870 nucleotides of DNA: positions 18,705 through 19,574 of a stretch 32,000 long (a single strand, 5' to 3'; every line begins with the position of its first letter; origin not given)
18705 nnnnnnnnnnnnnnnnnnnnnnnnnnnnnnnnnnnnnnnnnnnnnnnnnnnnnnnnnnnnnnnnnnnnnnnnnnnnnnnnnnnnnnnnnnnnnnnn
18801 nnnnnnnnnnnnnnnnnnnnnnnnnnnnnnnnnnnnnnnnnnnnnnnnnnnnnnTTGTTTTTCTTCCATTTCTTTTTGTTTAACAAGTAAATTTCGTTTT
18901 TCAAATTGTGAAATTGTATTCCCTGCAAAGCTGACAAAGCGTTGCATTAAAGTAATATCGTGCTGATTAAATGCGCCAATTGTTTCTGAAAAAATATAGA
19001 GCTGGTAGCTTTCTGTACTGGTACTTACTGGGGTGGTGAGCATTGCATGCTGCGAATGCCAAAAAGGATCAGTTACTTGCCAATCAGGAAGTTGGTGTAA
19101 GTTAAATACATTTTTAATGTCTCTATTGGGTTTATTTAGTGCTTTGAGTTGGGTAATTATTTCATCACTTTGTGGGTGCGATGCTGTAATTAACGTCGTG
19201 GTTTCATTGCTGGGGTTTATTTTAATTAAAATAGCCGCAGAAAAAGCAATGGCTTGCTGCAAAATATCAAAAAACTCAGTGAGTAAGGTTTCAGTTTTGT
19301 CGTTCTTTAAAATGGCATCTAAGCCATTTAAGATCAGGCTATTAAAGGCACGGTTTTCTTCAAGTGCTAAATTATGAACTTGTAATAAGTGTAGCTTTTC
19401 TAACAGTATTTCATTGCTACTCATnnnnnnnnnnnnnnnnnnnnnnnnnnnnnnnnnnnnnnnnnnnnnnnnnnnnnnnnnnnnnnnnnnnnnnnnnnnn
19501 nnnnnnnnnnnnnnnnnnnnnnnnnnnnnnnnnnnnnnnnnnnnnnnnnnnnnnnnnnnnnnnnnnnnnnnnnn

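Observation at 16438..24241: Self-contained FIST(NosP-like)/kinase locus wired to three REC proteins whose c-di-GMP domains are degenerate, broken or of unknown function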

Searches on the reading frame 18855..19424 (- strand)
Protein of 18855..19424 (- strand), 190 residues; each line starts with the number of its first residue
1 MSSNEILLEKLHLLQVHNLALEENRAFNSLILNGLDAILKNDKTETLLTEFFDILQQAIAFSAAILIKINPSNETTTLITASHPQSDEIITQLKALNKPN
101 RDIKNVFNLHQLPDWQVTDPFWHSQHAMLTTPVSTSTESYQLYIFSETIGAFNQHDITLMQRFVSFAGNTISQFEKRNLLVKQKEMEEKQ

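Call 75: search_protein_families(library=pfam, proteins=[window:18855-19424:-], max_evalue=10)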
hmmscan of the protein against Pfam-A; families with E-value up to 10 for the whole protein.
seq(190 aa): 1 family
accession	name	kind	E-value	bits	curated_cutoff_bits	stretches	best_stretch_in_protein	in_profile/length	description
PF13185.12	GAF_2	-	0.089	13.4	28.6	1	46-171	6-135/136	GAF domain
